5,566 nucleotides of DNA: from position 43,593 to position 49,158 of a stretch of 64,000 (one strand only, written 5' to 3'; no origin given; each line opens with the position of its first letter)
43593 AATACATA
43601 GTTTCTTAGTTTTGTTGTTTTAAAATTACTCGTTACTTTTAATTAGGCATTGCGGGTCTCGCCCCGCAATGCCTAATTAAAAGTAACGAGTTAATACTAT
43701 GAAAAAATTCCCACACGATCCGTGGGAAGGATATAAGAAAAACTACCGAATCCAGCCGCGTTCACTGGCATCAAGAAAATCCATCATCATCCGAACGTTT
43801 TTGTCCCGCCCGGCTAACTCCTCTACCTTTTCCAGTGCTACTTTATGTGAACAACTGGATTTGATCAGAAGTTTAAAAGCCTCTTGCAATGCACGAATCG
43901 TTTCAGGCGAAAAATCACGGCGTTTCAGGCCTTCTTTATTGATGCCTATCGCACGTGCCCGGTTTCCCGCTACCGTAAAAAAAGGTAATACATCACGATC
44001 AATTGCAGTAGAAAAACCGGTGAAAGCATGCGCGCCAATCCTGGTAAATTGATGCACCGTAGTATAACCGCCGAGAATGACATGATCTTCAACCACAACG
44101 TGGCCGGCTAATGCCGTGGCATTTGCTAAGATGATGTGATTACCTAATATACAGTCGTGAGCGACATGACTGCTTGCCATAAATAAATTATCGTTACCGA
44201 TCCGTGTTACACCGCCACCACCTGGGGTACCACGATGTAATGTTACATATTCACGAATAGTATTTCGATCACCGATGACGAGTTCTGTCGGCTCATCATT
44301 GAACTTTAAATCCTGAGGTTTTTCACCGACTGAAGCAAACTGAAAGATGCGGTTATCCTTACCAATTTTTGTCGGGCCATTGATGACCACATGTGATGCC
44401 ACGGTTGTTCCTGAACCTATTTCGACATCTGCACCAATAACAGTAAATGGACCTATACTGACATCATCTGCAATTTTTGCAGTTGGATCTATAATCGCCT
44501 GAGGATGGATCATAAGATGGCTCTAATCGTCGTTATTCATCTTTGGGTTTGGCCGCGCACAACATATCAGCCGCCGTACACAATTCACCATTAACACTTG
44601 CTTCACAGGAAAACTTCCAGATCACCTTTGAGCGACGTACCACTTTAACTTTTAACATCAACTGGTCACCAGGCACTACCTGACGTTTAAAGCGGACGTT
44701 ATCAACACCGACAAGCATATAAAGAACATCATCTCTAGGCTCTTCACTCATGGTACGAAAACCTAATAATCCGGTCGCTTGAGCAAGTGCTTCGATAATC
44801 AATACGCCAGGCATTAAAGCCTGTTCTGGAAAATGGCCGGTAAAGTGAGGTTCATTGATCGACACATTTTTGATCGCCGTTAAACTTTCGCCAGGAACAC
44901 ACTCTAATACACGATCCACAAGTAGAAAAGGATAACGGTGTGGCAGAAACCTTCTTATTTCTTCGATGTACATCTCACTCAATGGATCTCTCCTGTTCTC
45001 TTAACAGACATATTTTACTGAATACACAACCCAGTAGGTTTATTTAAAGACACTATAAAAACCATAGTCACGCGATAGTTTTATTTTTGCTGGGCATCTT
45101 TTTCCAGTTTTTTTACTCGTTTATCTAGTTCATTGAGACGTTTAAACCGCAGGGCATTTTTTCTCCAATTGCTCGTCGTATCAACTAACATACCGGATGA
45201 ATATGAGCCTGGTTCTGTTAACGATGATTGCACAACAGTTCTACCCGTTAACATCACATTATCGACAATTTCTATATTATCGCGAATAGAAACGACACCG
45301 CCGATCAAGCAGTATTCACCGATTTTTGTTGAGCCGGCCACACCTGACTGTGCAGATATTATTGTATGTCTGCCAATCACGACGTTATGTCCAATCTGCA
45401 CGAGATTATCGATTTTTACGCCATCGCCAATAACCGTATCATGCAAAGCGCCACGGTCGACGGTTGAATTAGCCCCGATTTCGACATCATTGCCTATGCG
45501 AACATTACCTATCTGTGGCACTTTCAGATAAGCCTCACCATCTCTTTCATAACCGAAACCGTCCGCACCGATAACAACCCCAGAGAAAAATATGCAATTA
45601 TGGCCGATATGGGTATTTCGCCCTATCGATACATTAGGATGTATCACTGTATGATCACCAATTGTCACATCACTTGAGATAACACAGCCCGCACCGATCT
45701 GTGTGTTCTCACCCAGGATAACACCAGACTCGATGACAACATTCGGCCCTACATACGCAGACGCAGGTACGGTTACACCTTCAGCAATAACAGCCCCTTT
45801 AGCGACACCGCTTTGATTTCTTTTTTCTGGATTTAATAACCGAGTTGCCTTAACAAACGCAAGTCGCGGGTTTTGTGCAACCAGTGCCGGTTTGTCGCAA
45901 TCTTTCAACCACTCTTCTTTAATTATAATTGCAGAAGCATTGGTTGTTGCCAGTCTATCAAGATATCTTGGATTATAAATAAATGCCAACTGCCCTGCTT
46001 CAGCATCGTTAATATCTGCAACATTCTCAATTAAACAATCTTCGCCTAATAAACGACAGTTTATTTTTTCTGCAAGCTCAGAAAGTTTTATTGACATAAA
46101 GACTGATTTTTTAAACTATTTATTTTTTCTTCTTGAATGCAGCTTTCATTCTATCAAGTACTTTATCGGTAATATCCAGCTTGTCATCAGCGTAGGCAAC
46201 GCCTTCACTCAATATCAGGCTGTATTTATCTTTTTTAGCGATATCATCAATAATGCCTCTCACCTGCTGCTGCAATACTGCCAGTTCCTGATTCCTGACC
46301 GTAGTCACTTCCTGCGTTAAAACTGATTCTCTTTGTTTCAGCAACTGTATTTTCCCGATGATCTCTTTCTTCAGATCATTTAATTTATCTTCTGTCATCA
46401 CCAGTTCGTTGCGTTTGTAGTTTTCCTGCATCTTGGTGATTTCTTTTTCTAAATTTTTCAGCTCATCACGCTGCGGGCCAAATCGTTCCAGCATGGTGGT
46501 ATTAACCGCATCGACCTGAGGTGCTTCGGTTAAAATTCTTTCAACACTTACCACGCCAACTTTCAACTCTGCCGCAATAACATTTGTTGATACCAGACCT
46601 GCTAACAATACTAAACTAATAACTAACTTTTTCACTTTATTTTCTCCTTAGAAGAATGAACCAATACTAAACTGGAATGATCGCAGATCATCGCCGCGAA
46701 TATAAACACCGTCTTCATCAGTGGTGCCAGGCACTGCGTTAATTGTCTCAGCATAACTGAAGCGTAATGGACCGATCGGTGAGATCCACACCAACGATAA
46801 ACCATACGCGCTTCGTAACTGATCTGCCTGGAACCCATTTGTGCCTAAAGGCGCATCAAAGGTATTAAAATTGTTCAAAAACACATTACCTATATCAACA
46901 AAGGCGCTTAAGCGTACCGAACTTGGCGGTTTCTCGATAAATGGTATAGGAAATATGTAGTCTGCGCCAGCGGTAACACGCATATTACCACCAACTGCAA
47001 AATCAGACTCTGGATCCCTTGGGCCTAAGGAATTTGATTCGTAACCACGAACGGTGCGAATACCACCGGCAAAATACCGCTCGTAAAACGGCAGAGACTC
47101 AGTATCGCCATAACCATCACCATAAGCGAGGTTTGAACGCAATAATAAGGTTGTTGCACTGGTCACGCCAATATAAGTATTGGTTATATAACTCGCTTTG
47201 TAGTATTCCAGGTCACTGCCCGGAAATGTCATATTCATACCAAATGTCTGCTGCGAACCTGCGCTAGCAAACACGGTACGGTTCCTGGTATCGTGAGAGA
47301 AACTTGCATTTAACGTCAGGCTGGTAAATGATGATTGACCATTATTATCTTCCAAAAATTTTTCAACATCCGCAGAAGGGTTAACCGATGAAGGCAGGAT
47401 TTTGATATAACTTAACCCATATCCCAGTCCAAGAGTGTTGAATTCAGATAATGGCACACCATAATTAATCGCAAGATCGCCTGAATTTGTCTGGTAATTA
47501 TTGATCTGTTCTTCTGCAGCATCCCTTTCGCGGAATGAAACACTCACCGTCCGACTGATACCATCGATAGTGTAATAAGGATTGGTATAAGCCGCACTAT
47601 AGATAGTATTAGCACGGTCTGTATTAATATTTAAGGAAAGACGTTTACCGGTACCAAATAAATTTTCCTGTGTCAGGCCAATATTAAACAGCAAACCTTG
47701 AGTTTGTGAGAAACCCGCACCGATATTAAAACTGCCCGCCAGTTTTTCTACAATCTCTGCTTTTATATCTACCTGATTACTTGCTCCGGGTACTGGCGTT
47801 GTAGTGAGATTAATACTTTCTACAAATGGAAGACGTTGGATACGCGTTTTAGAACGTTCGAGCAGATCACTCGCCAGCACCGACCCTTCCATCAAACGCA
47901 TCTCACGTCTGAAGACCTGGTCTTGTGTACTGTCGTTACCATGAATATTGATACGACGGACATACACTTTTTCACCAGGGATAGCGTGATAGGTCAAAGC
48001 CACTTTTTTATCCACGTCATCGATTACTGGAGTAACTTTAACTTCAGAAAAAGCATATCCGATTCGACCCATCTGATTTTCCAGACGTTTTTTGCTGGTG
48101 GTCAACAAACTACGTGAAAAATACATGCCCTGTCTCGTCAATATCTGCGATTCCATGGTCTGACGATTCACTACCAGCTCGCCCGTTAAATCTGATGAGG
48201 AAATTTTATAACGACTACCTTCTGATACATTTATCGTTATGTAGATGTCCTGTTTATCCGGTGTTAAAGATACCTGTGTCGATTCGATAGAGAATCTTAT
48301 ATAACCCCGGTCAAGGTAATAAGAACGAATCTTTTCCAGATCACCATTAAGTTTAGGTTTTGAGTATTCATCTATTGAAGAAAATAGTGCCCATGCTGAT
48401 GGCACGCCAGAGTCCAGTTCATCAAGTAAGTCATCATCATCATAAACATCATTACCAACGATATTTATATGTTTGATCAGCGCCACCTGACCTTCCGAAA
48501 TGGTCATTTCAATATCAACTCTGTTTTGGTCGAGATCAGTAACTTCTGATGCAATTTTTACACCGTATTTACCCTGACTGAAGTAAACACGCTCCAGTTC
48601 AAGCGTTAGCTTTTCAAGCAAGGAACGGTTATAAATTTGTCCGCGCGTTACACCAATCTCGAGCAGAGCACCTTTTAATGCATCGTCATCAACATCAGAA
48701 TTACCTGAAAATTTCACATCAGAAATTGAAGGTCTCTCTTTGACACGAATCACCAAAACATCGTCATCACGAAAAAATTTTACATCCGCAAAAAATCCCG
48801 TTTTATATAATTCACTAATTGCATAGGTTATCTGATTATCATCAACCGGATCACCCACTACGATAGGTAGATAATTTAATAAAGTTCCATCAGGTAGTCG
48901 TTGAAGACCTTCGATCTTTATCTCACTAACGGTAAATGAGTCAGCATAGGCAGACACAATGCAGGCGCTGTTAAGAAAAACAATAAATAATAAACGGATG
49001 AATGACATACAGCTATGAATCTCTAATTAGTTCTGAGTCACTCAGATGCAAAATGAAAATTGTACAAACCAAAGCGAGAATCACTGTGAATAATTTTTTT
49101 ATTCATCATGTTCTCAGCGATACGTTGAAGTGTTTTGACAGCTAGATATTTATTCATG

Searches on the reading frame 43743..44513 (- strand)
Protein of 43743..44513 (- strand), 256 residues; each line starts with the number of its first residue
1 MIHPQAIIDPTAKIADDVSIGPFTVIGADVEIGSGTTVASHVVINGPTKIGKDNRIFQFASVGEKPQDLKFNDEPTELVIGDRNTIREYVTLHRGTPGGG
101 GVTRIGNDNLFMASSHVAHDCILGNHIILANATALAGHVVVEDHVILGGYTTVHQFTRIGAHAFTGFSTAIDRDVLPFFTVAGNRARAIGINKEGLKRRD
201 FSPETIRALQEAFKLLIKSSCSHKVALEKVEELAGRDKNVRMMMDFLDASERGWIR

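Call 6: search_protein_families(library=ncbifam, proteins=[window:43743-44513:-])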
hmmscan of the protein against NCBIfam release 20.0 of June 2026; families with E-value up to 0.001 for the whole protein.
window:43743-44513:- (256 aa): 20 families
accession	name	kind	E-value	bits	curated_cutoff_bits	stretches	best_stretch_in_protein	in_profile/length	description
NF003657.0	PRK05289.1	equivalog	1.3e-110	368.7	226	1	1-256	5-260/264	acyl-ACP--UDP-N-acetylglucosamine O-acyltransferase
TIGR01852.1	lipid_A_lpxA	equivalog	7e-100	333.5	231.05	1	2-254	1-253/254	acyl-ACP--UDP-N-acetylglucosamine O-acyltransferase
TIGR03570.1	NeuD_NnaD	subfamily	3e-22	79.2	160.8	2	103-187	118-202/202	NeuD/PglB/VioB family sugar acetyltransferase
NF002060.0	PRK00892.1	subfamily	4.3e-22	78.7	207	2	2-64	104-166/345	UDP-3-O-(3-hydroxymyristoyl)glucosamine N-acyltransferase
TIGR01853.1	lipid_A_lpxD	equivalog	3.9e-20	72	242.5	2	2-64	95-157/325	UDP-3-O-(3-hydroxymyristoyl)glucosamine N-acyltransferase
NF058585.1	HptprglPActTf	PfamEq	2.9e-08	33.5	300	1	110-197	73-165/172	heptaprenylglyceryl phosphate O-acetyltransferase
NF033468.1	stregram_VatI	exception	6.6e-07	29.3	415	1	132-209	106-175/208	streptogramin A O-acetyltransferase Vat(I)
TIGR03532.1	DapD_Ac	equivalog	1.5e-06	28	231.75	0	111-190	131-212/231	2,3,4,5-tetrahydropyridine-2,6-dicarboxylate N-acetyltransferase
NF010934.1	PRK14354.1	equivalog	2.8e-06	26.1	450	0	24-62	257-295/447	bifunctional UDP-N-acetylglucosamine diphosphorylase/glucosamine-1-phosphate N-acetyltransferase GlmU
NF010937.0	PRK14357.1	equivalog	2.9e-06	26.4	658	1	1-199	263-443/448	bifunctional UDP-N-acetylglucosamine diphosphorylase/glucosamine-1-phosphate N-acetyltransferase GlmU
NF000020.1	stregram_VatE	exception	5.4e-06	26.2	450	1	134-210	111-179/214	streptogramin A O-acetyltransferase Vat(E)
NF007240.0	PRK09677.1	equivalog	6.4e-06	25.8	243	0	13-107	67-159/192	putative lipopolysaccharide biosynthesis O-acetyl transferase WbbJ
TIGR01173.1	glmU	equivalog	1.7e-05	23.9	366.85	0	2-62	271-329/452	bifunctional UDP-N-acetylglucosamine diphosphorylase/glucosamine-1-phosphate N-acetyltransferase GlmU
NF000490.1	chloram_CatB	equivalog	3.7e-05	23.1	350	0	131-190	103-162/210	type B chloramphenicol O-acetyltransferase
NF052502.1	man1P_GTase_Rv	exception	4.6e-05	22.4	440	1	5-95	246-333/352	mannose-1-phosphate guanylyltransferase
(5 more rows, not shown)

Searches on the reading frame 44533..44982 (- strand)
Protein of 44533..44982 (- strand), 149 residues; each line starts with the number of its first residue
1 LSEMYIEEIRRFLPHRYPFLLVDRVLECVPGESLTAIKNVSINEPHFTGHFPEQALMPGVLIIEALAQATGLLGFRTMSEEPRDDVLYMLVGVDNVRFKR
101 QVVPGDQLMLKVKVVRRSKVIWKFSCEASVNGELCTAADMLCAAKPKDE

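Call 6: search_protein_families(library=ncbifam, proteins=[window:44533-44982:-])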
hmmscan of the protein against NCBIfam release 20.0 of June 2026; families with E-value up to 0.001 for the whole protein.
window:44533-44982:- (149 aa): 6 families
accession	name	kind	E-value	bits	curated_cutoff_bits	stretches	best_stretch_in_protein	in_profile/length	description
NF000582.1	PRK00006.1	equivalog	3.2e-56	189.1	113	1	6-143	2-136/137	3-hydroxyacyl-ACP dehydratase FabZ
TIGR01750.1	fabZ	equivalog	1.4e-55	187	155.15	1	4-143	1-140/141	3-hydroxyacyl-ACP dehydratase FabZ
NF009667.0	PRK13188.1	equivalog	2.1e-46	158.6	465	1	4-143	321-458/464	bifunctional UDP-3-O-[3-hydroxymyristoyl] N-acetylglucosamine deacetylase/3-hydroxyacyl-ACP dehydratase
NF058663.1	cispen_cyc_AmcE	equivalog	1.6e-28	99.7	140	1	4-136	4-134/153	cispentacin biosynthesis cyclizing decarboxylase AmcE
NF003509.0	PRK05174.1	equivalog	6.4e-07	29.3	124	1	18-120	33-139/172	bifunctional 3-hydroxydecanoyl-ACP dehydratase/trans-2-decenoyl-ACP isomerase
TIGR01749.1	fabA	equivalog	6.5e-05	22.9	238.15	1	38-139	56-156/169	3-hydroxyacyl-[acyl-carrier-protein] dehydratase FabA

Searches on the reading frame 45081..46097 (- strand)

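Call 6: search_protein_families(library=ncbifam, proteins=[window:45081-46097:-])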
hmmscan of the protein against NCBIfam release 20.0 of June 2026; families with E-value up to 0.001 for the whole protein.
window:45081-46097:- (338 aa): 30 families (the best 25 are shown)
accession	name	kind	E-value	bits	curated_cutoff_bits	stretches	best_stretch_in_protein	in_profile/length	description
NF002060.0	PRK00892.1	subfamily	1.9e-122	408.7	207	1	2-337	3-344/345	UDP-3-O-(3-hydroxymyristoyl)glucosamine N-acyltransferase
TIGR01853.1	lipid_A_lpxD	equivalog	1.8e-103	346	242.5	1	7-327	1-324/325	UDP-3-O-(3-hydroxymyristoyl)glucosamine N-acyltransferase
TIGR01852.1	lipid_A_lpxA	equivalog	3.9e-30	105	231.05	2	117-292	2-173/254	acyl-ACP--UDP-N-acetylglucosamine O-acyltransferase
NF003657.0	PRK05289.1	equivalog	2.2e-25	89.3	226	1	114-291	4-177/264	acyl-ACP--UDP-N-acetylglucosamine O-acyltransferase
TIGR03570.1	NeuD_NnaD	subfamily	7.6e-20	71.4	160.8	3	200-297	95-194/202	NeuD/PglB/VioB family sugar acetyltransferase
NF010935.0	PRK14355.1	equivalog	1.6e-14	53.5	718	2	140-222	265-327/459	bifunctional UDP-N-acetylglucosamine diphosphorylase/glucosamine-1-phosphate N-acetyltransferase GlmU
NF010934.1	PRK14354.1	equivalog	1.7e-13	49.9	450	2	140-235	259-346/447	bifunctional UDP-N-acetylglucosamine diphosphorylase/glucosamine-1-phosphate N-acetyltransferase GlmU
TIGR03991.1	alt_bact_glmU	hypoth_equivalog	1.5e-12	47.6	225.3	2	198-269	180-250/394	UDP-N-acetylglucosamine diphosphorylase/glucosamine-1-phosphate N-acetyltransferase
TIGR01173.1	glmU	equivalog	3.9e-10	39.2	366.85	1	94-225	241-366/452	bifunctional UDP-N-acetylglucosamine diphosphorylase/glucosamine-1-phosphate N-acetyltransferase GlmU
NF058585.1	HptprglPActTf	PfamEq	8.3e-10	38.5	300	0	194-217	102-125/172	heptaprenylglyceryl phosphate O-acetyltransferase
TIGR03992.1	Arch_glmU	subfamily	1.1e-09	37.6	292.1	1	98-166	239-312/393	bifunctional sugar-1-phosphate nucleotidylyltransferase/acetyltransferase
NF010937.0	PRK14357.1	equivalog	2.4e-09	36.6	658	1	222-293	237-309/448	bifunctional UDP-N-acetylglucosamine diphosphorylase/glucosamine-1-phosphate N-acetyltransferase GlmU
NF052502.1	man1P_GTase_Rv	exception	5.3e-08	32.1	440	1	95-175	252-335/352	mannose-1-phosphate guanylyltransferase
NF006986.0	PRK09451.1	equivalog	3.7e-07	29.3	725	1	116-311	274-449/456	bifunctional UDP-N-acetylglucosamine diphosphorylase/glucosamine-1-phosphate N-acetyltransferase GlmU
NF041874.1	EPS_EpsC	equivalog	1.6e-06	28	150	0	156-213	82-146/168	serine O-acetyltransferase EpsC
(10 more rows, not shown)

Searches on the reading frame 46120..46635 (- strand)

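Call 6: search_protein_families(library=ncbifam, proteins=[window:46120-46635:-])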
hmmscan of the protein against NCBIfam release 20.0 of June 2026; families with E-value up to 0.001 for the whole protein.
window:46120-46635:- (171 aa): 1 family
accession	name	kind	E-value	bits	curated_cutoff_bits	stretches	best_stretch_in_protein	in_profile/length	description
NF008047.0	PRK10780.1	equivalog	5.3e-13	49.3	237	1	1-164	1-165/165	molecular chaperone Skp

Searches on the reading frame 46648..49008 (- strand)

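Call 6: search_protein_families(library=ncbifam, proteins=[window:46648-49008:-])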
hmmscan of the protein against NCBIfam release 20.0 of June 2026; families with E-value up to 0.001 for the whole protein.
window:46648-49008:- (786 aa): 5 families
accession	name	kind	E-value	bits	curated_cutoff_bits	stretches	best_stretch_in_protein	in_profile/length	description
TIGR03303.1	OM_YaeT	equivalog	4.5e-234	779.1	297.15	1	25-786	1-741/741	outer membrane protein assembly factor BamA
NF008287.0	PRK11067.1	subfamily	7.5e-195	649.7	1181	1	5-766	5-793/802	outer membrane protein assembly factor BamA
NF047950.2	ATportTamA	equivalog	2.4e-29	102.3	625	2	546-758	361-553/569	autotransporter assembly complex protein TamA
NF052279.1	lipo_TamL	exception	3.1e-27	95.4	400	3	601-713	560-672/747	translocation and assembly module lipoprotein TamL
TIGR00992.1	3a0901s03IAP75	subfamily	1.9e-07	29.8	1163.25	1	298-487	221-431/718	IAP75 family chloroplast envelope protein translocase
